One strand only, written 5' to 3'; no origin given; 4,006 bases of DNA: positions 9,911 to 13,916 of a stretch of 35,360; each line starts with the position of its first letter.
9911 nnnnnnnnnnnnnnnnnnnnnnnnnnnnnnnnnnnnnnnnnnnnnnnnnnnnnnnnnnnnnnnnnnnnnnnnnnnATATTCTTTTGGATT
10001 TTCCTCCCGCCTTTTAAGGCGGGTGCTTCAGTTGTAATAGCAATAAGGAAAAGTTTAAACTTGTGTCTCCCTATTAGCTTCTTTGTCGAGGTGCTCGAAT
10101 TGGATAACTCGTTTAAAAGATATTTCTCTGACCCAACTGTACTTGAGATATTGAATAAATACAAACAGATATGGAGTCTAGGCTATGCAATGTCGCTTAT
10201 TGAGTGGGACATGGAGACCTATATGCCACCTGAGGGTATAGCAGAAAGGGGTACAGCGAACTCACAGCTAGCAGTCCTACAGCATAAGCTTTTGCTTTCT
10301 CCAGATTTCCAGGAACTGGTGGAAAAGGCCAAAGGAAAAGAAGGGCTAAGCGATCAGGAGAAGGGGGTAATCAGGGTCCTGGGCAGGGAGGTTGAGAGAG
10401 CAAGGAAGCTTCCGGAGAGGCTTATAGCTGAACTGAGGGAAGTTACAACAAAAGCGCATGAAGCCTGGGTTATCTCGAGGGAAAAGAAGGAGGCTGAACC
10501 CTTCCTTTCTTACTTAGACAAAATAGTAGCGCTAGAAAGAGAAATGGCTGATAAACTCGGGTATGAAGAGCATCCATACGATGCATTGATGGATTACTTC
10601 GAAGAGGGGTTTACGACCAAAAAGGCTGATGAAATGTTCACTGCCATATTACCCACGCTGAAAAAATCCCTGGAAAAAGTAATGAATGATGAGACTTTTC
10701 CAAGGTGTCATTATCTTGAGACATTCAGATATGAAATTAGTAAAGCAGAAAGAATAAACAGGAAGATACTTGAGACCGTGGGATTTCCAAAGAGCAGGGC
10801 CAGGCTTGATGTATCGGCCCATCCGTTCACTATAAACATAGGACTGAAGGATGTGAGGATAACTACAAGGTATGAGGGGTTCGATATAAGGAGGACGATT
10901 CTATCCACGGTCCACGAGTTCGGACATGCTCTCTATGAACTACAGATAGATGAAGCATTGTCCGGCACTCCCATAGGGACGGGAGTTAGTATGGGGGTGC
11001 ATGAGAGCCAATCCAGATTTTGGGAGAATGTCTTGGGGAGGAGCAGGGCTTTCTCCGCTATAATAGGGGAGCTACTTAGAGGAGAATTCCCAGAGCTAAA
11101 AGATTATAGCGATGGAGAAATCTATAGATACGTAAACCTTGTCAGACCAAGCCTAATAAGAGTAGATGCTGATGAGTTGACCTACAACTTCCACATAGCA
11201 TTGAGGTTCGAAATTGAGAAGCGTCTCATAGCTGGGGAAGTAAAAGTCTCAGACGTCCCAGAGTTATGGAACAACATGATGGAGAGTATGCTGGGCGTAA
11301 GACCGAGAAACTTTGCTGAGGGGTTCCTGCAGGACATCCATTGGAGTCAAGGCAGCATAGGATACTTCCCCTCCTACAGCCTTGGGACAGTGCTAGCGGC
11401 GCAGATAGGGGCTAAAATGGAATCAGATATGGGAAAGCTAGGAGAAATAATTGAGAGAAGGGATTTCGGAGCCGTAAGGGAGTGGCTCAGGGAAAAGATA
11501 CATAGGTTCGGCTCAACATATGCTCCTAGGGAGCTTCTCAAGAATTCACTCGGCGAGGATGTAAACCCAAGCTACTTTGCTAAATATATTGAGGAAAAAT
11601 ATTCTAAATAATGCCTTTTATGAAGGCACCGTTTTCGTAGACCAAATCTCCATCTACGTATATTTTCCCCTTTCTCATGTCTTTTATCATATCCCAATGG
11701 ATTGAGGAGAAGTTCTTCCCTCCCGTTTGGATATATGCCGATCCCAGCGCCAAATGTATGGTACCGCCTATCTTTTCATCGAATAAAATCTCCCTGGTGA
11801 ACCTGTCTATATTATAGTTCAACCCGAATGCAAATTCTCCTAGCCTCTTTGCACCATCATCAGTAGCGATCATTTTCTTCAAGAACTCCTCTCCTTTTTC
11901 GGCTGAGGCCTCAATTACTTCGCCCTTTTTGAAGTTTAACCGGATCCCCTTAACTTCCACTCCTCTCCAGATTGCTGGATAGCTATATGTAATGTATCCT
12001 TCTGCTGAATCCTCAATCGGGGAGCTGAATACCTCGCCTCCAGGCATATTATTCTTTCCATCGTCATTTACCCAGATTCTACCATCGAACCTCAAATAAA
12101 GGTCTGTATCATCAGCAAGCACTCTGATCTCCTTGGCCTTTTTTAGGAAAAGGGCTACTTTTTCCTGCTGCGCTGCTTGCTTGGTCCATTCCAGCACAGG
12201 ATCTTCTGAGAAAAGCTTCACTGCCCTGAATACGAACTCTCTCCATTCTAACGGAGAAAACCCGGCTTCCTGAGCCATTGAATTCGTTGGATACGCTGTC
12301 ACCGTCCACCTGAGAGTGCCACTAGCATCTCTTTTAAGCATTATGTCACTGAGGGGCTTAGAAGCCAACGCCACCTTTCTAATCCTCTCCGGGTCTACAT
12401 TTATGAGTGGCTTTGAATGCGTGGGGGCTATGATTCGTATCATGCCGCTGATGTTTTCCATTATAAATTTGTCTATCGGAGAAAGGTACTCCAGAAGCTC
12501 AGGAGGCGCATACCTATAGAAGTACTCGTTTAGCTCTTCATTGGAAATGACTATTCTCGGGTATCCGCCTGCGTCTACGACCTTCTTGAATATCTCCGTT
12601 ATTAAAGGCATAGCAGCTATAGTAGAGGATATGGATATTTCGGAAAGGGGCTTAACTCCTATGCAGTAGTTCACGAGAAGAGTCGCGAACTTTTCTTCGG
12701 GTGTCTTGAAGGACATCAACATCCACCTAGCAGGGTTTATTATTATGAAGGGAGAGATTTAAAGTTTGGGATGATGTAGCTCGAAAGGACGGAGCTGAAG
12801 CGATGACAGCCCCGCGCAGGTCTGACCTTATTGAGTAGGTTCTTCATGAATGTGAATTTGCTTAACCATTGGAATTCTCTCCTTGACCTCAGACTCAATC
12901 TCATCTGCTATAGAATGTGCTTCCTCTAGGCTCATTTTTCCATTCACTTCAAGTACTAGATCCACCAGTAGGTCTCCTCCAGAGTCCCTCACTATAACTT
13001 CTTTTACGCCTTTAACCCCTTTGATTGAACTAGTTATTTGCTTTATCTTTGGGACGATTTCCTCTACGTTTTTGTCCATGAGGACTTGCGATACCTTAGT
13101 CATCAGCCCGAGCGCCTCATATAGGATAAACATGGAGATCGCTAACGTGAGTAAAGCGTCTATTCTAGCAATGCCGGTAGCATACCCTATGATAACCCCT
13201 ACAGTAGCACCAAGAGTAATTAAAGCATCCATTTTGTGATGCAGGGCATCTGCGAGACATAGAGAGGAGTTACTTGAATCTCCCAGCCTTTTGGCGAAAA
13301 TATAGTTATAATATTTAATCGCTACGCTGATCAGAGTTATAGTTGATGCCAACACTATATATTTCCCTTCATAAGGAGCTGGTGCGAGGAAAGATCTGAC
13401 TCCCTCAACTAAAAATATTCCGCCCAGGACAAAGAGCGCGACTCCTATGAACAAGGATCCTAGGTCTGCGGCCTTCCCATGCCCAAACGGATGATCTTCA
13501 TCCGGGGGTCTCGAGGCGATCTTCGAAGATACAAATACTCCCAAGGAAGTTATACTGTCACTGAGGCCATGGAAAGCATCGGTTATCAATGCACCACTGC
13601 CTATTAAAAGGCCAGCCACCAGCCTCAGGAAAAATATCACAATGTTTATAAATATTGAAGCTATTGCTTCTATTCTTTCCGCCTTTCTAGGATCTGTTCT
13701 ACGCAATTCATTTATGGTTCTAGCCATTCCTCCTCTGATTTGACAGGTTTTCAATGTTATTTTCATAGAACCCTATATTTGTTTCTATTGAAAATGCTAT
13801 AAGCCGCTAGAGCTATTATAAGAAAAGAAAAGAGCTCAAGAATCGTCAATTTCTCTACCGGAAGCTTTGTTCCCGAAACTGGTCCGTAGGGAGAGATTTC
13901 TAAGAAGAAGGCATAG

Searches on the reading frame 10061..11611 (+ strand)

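Call 44: search_protein_families(library=pfam, proteins=[window:10061-11611:+], max_evalue=0.0001)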
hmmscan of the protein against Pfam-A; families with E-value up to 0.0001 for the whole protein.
window:10061-11611:+ (516 aa): 1 family
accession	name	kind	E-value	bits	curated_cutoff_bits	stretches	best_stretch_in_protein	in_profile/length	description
PF02074.21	Peptidase_M32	-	4.6e-151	504.2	25.1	1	32-514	4-489/489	Carboxypeptidase Taq (M32) metallopeptidase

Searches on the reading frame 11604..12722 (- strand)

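Call 44: search_protein_families(library=pfam, proteins=[window:11604-12722:-], max_evalue=0.0001)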
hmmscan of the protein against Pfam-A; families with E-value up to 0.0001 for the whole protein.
window:11604-12722:- (372 aa): 1 family
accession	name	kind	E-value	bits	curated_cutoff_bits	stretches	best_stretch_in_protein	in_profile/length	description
PF02073.20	Peptidase_M29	-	7.7e-89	298.8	27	1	9-367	5-406/406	Thermophilic metalloprotease (M29)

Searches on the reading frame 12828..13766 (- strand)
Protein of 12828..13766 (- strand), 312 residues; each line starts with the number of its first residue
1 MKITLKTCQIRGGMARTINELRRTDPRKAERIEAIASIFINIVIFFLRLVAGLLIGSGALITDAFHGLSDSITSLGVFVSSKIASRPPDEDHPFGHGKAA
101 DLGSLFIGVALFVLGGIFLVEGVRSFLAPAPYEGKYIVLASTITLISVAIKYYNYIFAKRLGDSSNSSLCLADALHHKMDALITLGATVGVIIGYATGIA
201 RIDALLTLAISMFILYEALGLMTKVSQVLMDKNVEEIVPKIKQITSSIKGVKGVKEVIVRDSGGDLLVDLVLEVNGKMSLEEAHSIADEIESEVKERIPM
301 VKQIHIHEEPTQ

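Call 44: search_protein_families(library=pfam, proteins=[window:12828-13766:-], max_evalue=0.0001)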
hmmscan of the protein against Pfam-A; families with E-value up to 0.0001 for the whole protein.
window:12828-13766:- (312 aa): 2 families
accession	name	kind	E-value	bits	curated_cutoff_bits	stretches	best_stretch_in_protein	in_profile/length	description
PF01545.26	Cation_efflux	-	5.7e-42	144.2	26.6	1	35-230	2-198/198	Cation efflux family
PF16916.11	ZT_dimer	-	4.9e-19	68.6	26.7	1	235-310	3-77/78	Dimerisation domain of Zinc Transporter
